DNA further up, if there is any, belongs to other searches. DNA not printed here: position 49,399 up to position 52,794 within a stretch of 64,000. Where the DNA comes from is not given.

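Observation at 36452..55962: Tandem pair of ~3,250-aa paralogous, LamG-rich, T9SS-tailed secreted proteins occupying 19.5 kb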

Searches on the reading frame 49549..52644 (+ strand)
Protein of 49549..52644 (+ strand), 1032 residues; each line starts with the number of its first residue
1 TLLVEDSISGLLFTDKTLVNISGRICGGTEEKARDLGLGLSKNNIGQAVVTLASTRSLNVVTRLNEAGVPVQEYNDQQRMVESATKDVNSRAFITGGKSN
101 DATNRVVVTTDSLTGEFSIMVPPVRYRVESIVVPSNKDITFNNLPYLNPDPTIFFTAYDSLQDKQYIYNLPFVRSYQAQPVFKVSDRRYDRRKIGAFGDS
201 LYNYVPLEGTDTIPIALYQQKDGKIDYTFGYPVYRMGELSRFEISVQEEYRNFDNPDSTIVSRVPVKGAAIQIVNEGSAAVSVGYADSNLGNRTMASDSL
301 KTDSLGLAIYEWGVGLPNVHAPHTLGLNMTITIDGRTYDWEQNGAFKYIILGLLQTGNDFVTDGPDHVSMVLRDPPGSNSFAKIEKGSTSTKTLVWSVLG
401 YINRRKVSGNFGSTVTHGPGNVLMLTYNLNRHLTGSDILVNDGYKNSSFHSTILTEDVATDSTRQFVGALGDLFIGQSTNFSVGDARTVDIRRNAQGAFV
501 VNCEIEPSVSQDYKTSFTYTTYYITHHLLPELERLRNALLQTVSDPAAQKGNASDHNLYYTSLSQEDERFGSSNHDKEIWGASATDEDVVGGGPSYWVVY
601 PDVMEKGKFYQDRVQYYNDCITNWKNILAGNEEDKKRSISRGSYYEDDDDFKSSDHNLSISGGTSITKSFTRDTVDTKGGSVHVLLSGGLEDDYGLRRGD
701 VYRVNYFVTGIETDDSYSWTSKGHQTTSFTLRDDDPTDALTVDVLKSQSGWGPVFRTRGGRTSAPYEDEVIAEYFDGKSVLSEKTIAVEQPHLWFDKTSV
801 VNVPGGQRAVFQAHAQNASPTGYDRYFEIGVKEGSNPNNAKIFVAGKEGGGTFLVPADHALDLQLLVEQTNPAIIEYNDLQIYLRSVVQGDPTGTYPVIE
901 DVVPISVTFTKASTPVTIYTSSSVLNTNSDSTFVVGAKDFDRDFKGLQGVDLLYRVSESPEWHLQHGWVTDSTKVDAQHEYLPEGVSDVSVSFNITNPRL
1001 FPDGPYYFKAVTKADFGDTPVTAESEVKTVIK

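Call 44: find_related_loci(query=A3, collection=genome_contigs, flank=10000)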
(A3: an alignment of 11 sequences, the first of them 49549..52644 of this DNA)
Query A3 (1032 aa) in genome_contigs; peptide patterns used: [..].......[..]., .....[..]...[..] (x = any residue, [..] = any of these).
599 stretches matched a pattern (row limit reached: there are more); 594 encode a relative of the query (tblastn E <= 1e-3); the best 80 are kept; 78 distinct loci.
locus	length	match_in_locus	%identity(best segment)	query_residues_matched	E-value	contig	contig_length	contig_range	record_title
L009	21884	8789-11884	81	1-1032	0e+0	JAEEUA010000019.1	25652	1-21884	MAG: Bacteroidales bacterium isolate Tb.RUG.418 NODE_6601_length_25652_cov_1.833497, whole genome shotgun sequence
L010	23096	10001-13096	80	1-1032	0e+0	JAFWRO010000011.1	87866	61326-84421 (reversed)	MAG: Bacteroidales bacterium isolate RGIG6006 Sheep_Omasum-3__c115852, whole genome shotgun sequence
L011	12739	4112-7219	34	6-1032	2e-171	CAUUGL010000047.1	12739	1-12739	MAG TPA_asm: uncultured Alloprevotella sp. isolate ERR10228860_bin.8_MetaWRAP_v1.3_MAG genome assembly, contig: ERZ21659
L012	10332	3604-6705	34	1-1032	3e-168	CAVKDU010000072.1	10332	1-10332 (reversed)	Wujia chipingensis isolate H07687-L1_cleanbin_000004 genome assembly, contig: Spades_H07687-L1_contig_4438, whole genome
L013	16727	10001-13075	34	13-1032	1e-167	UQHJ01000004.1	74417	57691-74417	uncultured Prevotella sp. isolate UMGS287 genome assembly, contig: NODE_185_length_74417_cov_52.738122, whole genome sho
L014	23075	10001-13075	34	13-1032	2e-166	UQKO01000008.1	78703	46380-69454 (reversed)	uncultured Prevotella sp. isolate UMGS373 genome assembly, contig: NODE_136_length_78703_cov_22.0221, whole genome shotg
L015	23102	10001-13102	34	1-1032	3e-165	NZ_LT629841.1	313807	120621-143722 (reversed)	Prevotellamassilia timonensis strain Marseille-P2831T, whole genome shotgun sequence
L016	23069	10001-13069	34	8-1032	9e-162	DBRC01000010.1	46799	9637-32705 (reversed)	MAG TPA_asm: Prevotella sp. UBA1378 UBA1378_contig_9188, whole genome shotgun sequence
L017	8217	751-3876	33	9-1032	2e-147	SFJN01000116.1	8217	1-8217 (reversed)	MAG: Bacteroidales bacterium isolate W1P33.019 Contig3359, whole genome shotgun sequence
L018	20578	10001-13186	32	8-1032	1e-147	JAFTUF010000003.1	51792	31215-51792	MAG: Bacteroidales bacterium isolate RGIG4154 Roe_deer_Colon-1__c485, whole genome shotgun sequence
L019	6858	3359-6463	34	7-1032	2e-144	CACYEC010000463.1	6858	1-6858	MAG: uncultured Bacteroidales bacterium isolate RUG11857 genome assembly, contig: RUG11857_asm_463, whole genome shotgun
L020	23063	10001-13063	32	8-1032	2e-142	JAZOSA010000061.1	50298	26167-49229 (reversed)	MAG: Bacteroidales bacterium isolate T1900045549_YK20190243.MAGScoT_cleanbin_000011 SGB_7860_k141_1729143, whole genome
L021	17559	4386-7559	33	8-1032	3e-142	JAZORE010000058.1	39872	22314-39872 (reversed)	MAG: Alloprevotella sp. isolate T1900045562_YK20190256.MAGScoT_cleanbin_000003 SGB_7914_k141_531671, whole genome shotgu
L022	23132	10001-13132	34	7-1032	1e-141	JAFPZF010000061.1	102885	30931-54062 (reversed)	MAG: Bacteroidales bacterium isolate RGIG1609 Goat_Abomasum.Co__c1560520, whole genome shotgun sequence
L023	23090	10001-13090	33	10-1032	5e-140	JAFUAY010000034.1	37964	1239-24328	MAG: Prevotella sp. isolate RGIG4329 Roe_deer_Duodenum.Co__c324059, whole genome shotgun sequence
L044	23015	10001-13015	30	6-1032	8e-113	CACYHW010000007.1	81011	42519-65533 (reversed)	MAG: uncultured Bacteroidales bacterium isolate RUG11961 genome assembly, contig: RUG11961_asm_7, whole genome shotgun s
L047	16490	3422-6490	29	13-1032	6e-109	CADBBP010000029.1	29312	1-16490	MAG: uncultured Prevotellaceae bacterium isolate RUG13814 genome assembly, contig: RUG13814_asm_29, whole genome shotgun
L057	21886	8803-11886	27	5-1017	1e-89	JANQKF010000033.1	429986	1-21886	MAG: Cyclobacteriaceae bacterium isolate PL25a_bin.147 k99_1026755, whole genome shotgun sequence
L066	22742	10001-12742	28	3-966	2e-82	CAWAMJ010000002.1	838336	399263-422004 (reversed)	MAG: uncultured Prolixibacteraceae bacterium isolate MFD01721.bin.1.283 genome assembly, contig: contig_13340, whole gen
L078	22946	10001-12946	26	5-966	5e-78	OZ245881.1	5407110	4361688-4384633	MAG: Cyclobacteriaceae bacterium isolate 39eaea8b-e375-4e8a-a63b-0812bad0b9fd genome assembly, chromosome: 1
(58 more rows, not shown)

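Call 45: predict_structure(alignment_id=A3)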
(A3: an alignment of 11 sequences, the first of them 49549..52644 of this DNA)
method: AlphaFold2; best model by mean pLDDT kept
length: 1032 residues; sequences in the alignment: 11
mean_pLDDT: 62.7   pTM: 0.35
mean pLDDT of the five models: 62.7, 60.4, 57.2, 56.0, 55.8
residues with pLDDT >= 90: 72; 70-90: 383; 50-70: 241; < 50: 336
segments of 3 or more residues with pLDDT < 50: 1-16, 60-78, 97-99, 150-170, 190-192, 204-213, 281-296, 319-321, 353-363, 398-400, 402-457, 462-470, 480-515, 541-575, 578-583, 587-613, 647-655, 678-711, 776-779, 891-896
pLDDT, mean of each block of 10 residues (from residue 1): 31 49 77 70 82 70 37 43 68 61 74 81 76 82 68 31 37 65 71 60 45 54 59 69 85 74 82 77 44 51 82 61 73 83 77 38 53 60 59 50 36 30 28 27 43 47 45 60 39 40 37 52 72 61 38 31 36 46 46 29 33 57 81 77 58 51 69 58 40 27 35 53 67 67 74 73 61 52 72 91 82 88 83 85 86 86 90 83 79 56 90 84 75 87 83 85 90 87 88 76 86 74 86 83
secondary structure, 60 per line:
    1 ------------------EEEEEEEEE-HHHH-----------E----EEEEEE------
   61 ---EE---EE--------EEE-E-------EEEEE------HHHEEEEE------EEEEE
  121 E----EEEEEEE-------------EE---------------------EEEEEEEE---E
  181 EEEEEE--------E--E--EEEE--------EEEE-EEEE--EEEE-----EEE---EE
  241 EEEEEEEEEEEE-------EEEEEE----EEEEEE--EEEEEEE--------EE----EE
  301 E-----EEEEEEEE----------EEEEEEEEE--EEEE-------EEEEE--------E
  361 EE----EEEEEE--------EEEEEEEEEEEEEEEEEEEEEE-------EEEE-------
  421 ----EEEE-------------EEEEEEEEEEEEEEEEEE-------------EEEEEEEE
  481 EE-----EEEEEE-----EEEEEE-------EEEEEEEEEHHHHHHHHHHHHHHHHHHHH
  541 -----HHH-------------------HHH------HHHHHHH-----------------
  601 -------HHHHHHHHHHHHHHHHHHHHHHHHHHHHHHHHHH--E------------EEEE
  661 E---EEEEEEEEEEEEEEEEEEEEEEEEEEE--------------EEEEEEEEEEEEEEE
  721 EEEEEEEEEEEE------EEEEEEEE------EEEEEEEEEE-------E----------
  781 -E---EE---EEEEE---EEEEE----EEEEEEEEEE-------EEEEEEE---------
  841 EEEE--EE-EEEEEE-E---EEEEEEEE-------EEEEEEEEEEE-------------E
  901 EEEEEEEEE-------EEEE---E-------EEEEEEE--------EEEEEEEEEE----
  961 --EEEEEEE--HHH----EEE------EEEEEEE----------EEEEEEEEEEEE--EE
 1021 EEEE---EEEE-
elements in order (helices of 4 or more, strands of 3 or more residues): E19-27 H29-32 E49-54 E79-81 E91-95 E105-109 E116-121 E126-132 E169-176 E180-186 E201-204 E213-216 E218-221 E224-227 E233-235 E239-252 E260-265 E270-275 E278-284 E299-301 E307-314 E325-333 E336-339 E347-351 E360-362 E367-372 E381-402 E410-413 E425-428 E442-459 E473-482 E488-493 E499-504 E512-520 H521-540 H577-583 H608-641 E657-661 E665-691 E706-732 E739-746 E753-762 E791-795 E799-803 E808-817 E825-831 E841-844 E850-855 E861-868 E876-886 E900-909 E917-920 E932-938 E947-956 E963-969 E979-981 E988-994 E1005-1016 E1019-1024 E1028-1031

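Call 48: search_protein_representatives(alignment_id=A3)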
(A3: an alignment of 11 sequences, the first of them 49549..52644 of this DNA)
Query: 11 sequences, 989 profile positions. Proteins with E-value up to 0.001 (for the whole library): 2646; up to 1e-10: 2132; up to 1e-30: 1545. The best 150 are listed.
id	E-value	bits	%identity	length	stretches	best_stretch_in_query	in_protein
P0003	0.0e+00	1209.8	-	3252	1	1-988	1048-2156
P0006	0.0e+00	1153.1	-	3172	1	1-988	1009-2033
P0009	0.0e+00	1093.7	-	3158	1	2-988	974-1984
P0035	0.0e+00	1072.1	-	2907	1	2-987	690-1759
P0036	0.0e+00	1064.3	-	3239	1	3-988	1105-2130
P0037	1.8e-281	953.1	-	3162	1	2-988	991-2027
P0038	1.1e-277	940.5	-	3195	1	2-987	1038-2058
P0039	1.8e-273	926.6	-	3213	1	2-988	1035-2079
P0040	5.7e-271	918.4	-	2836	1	2-988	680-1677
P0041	1.4e-267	907.1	-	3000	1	2-988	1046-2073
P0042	1.7e-267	906.9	-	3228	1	2-988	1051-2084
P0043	7.7e-264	894.7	-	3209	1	2-987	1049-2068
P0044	1.2e-263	894.1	-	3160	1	2-987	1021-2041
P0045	1.9e-263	893.5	-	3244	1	2-988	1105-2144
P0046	9.1e-263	891.2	-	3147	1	2-988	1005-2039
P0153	4.1e-207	707.0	-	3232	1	2-984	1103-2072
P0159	1.2e-205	702.1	-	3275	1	3-988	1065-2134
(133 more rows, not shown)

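Call 49: fold_search(model_id=the predicted structure, library=pdb)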
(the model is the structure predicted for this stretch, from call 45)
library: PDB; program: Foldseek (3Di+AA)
matches with E <= 10: 1579; with E <= 0.001: 510
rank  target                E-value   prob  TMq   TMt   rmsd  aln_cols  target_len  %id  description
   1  9ijj_h                2.8e-11  1.00  0.13  0.10  35.2      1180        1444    8  In situ structure of the central apparatus in mouse sperm axoneme. (released 2025-06-04)
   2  9ijj_O                2.8e-09  1.00  0.15  0.13  60.6      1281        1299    8  In situ structure of the central apparatus in mouse sperm axoneme. (released 2025-06-04)
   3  7q1y_A                5.7e-09  1.00  0.10  0.08  48.0      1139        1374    8  X-ray structure of human A2ML1 (released 2022-04-20)
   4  6tav_A                5.7e-09  1.00  0.11  0.08  49.3      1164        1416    8  Crystal structure of endopeptidase-induced alpha2-macroglobulin (released 2021-05-12)
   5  6tav_C                7.4e-09  0.97  0.09  0.08  46.6      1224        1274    8  Crystal structure of endopeptidase-induced alpha2-macroglobulin (released 2021-05-12)
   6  6tav_B                1.4e-08  0.97  0.10  0.08  44.1      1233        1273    7  Crystal structure of endopeptidase-induced alpha2-macroglobulin (released 2021-05-12)
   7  7q60                  1.4e-08  1.00  0.11  0.10  49.0      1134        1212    9  Structure of TEV cleaved A2ML1 (A2ML1-TE) (released 2022-04-20)
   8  6tav_D                5.2e-08  0.96  0.09  0.08  43.8      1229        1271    7  Crystal structure of endopeptidase-induced alpha2-macroglobulin (released 2021-05-12)
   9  8s3o_A                5.8e-08  0.99  0.10  0.08  38.0      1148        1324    8  Structure of native human CD109 (released 2025-03-05)
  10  7s64_A                8.3e-08  0.91  0.09  0.07  45.9      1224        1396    8  Intermediate-form oocyte/egg Alpha-2-Macroglobulin (A2Moo) tetramer (released 2022-01-05)
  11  7q62_B                9.2e-08  0.99  0.11  0.13  48.8      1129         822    9  Structure of TEV cleaved A2ML1 dimer (A2ML1-TT dimer) (released 2022-04-20)
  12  7q61_A                1.1e-07  0.99  0.10  0.09  48.4      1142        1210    9  Structure of TEV conjugated A2ML1 (A2ML1-TC) (released 2022-04-20)
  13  7sqc_F1               1.9e-07  1.00  0.13  0.23  21.2       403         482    9  Ciliary C1 central pair apparatus isolated from Chlamydomonas reinhardtii (released 2022-04-13)
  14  8cml_E                1.9e-07  1.00  0.09  0.13  37.0       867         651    7  Cryo-EM structure of complement C5 in complex with nanobodies UNbC5-1 and UNbC5-2 (released 2023-09-27)
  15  7o7p_A                2.0e-07  0.90  0.09  0.08  43.7      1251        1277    8  (h-alpha2M)4 activated state (released 2022-04-13)
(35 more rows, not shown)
